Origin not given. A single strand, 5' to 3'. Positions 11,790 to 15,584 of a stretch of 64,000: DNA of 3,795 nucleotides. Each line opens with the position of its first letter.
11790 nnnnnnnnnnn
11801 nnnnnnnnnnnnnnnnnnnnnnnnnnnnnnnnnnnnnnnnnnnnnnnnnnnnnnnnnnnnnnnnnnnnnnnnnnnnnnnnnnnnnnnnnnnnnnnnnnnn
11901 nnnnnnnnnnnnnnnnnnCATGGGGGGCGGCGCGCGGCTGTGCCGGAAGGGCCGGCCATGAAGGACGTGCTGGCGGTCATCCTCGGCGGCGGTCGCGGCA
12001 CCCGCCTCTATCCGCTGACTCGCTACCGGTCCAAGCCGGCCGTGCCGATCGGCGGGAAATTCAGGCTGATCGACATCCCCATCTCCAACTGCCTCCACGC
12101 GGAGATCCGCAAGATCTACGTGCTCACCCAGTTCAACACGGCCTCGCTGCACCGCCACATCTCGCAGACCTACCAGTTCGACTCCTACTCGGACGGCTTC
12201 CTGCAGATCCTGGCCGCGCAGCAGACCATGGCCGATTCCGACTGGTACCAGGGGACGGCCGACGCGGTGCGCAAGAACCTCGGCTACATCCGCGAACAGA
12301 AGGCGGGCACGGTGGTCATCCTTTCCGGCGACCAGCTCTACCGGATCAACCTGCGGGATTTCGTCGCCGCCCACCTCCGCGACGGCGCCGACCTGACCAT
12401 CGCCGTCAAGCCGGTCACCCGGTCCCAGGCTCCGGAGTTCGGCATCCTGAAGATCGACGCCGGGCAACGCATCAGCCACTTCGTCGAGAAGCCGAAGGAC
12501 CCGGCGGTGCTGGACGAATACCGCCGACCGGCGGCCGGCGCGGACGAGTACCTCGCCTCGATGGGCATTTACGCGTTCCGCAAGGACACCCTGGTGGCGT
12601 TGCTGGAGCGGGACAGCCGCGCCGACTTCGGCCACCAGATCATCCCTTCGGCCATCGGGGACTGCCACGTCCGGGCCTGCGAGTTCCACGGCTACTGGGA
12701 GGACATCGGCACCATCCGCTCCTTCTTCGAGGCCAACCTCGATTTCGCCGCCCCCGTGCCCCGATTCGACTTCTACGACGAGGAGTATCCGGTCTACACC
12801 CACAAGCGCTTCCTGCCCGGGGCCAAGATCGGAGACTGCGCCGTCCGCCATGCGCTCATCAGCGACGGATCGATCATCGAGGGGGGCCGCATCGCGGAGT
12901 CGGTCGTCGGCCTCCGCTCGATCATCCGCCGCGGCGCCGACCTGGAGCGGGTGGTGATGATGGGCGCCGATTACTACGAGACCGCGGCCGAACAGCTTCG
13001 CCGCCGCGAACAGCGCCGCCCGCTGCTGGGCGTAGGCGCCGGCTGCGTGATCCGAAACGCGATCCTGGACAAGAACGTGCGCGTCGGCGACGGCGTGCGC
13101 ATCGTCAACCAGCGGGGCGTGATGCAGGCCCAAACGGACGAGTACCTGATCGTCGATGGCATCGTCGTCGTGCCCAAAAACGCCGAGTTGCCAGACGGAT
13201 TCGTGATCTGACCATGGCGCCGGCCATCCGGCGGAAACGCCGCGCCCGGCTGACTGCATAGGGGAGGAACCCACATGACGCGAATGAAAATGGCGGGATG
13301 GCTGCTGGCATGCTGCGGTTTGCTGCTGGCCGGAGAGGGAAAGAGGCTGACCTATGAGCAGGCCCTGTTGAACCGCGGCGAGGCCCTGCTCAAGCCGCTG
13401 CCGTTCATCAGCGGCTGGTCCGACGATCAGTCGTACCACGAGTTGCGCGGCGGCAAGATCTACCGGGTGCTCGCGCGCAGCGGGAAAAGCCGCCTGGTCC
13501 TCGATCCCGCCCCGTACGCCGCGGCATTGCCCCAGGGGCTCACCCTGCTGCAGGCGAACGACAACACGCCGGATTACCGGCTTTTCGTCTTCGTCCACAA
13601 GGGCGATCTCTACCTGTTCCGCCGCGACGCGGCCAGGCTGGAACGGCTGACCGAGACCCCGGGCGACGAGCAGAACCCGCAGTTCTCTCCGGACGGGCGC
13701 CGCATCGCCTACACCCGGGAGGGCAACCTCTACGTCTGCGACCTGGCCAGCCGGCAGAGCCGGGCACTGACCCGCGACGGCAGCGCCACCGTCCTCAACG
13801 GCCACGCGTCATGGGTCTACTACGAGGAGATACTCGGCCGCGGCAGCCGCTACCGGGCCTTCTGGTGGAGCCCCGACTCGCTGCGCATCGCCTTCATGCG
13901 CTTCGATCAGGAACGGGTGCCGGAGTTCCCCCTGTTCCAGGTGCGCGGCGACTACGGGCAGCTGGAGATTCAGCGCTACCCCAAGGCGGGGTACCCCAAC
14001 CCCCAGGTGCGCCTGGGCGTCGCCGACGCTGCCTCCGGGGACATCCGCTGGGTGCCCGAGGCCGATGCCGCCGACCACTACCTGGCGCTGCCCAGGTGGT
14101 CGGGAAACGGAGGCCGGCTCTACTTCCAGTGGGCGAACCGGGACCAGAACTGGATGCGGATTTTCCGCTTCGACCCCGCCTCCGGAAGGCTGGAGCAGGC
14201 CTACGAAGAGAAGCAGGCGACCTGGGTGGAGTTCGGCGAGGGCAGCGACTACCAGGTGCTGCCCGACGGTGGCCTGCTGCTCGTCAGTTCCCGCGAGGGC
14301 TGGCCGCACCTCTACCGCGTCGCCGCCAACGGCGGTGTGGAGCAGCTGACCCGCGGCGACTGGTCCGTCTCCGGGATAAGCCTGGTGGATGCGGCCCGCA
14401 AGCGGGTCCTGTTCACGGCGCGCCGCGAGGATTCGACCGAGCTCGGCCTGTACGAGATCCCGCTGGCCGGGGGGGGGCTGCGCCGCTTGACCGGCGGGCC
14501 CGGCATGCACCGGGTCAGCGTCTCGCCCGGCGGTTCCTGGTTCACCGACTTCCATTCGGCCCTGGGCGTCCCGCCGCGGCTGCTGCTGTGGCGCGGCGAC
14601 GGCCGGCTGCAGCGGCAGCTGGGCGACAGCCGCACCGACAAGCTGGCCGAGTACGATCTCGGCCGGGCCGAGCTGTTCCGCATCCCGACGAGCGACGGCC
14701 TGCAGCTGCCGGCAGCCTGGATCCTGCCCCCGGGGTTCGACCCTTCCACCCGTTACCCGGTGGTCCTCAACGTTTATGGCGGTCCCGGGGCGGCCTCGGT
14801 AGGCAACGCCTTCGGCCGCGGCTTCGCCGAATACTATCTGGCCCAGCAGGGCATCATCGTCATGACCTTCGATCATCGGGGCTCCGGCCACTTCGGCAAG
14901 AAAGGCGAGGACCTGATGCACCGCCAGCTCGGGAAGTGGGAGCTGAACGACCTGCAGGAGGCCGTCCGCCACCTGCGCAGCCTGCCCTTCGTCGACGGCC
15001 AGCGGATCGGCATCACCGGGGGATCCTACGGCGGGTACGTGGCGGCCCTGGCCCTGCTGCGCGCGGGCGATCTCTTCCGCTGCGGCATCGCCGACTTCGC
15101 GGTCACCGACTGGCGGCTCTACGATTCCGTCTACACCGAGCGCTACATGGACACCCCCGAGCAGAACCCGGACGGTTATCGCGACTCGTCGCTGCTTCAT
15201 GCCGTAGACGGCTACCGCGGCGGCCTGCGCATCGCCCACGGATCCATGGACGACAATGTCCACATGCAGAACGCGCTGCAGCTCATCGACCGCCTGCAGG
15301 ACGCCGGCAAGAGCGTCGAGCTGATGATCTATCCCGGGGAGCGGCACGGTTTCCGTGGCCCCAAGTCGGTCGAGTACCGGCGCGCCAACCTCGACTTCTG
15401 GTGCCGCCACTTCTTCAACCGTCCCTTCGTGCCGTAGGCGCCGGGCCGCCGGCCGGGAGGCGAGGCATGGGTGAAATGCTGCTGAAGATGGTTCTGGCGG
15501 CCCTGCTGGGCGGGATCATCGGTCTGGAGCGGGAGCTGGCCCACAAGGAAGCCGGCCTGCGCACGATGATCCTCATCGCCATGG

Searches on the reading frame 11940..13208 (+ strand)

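Call 44: search_protein_families(library=pfam, proteins=[window:11940-13208:+], max_evalue=0.00001)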
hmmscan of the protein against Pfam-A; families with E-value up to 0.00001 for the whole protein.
window:11940-13208:+ (423 aa): 4 families
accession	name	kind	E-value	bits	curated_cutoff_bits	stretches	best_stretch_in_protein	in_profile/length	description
PF00483.29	NTP_transferase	-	1.1e-60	205.7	21.2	1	12-268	2-241/245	Nucleotidyl transferase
PF25247.1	LbH_GLGC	-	4.8e-45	153.2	27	1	290-422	1-135/135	GLGC left-handed parallel beta-helix domain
PF24894.1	Hexapep_GlmU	-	1.2e-09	38.6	23.3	0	300-342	14-56/104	GlmU-like, C-terminal hexapeptide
PF12804.13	NTP_transf_3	-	1.9e-06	28.6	27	1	12-163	1-129/160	MobA-like NTP transferase domain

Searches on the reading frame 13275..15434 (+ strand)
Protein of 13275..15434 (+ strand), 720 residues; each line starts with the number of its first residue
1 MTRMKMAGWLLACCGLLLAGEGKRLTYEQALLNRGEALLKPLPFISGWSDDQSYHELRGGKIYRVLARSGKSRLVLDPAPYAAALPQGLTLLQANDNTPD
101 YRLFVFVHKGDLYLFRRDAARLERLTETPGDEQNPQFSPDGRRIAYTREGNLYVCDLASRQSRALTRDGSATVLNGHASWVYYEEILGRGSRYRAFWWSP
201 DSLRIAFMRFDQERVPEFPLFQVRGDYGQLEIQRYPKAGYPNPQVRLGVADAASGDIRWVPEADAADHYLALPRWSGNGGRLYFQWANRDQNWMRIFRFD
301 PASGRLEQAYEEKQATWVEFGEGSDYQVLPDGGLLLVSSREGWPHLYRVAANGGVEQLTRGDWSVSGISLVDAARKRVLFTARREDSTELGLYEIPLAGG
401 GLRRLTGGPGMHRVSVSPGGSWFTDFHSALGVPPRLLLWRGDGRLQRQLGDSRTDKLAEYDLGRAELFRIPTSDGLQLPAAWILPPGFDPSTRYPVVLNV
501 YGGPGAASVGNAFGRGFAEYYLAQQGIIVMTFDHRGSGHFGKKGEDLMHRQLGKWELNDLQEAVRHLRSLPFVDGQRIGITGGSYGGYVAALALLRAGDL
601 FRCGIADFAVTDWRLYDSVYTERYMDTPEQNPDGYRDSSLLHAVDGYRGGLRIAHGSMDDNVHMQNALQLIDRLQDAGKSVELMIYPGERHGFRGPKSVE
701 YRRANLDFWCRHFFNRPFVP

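Call 44: search_protein_families(library=pfam, proteins=[window:13275-15434:+], max_evalue=0.00001)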
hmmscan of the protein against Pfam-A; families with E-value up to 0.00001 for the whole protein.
window:13275-15434:+ (720 aa): 6 families
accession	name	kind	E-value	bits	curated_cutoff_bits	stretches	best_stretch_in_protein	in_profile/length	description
PF00930.27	DPPIV_N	-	3.1e-82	276.6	22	1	88-434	4-354/354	Dipeptidyl peptidase IV (DPP IV) N-terminal region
PF00326.27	Peptidase_S9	-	2.7e-50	171.3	22.6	1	520-713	8-210/213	Prolyl oligopeptidase family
PF07676.18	PD40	-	8.1e-12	45.2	20.9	1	122-151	1-30/38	WD40-like Beta Propeller Repeat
PF12146.15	Hydrolase_4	-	3.3e-07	30.3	27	0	520-602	25-102/239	Serine aminopeptidase, S33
PF01738.24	DLH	-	6.3e-07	29.6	21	1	557-702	78-198/217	Dienelactone hydrolase family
PF02129.25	Peptidase_S15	-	7.8e-07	29.5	23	0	474-615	1-134/262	X-Pro dipeptidyl-peptidase (S15 family)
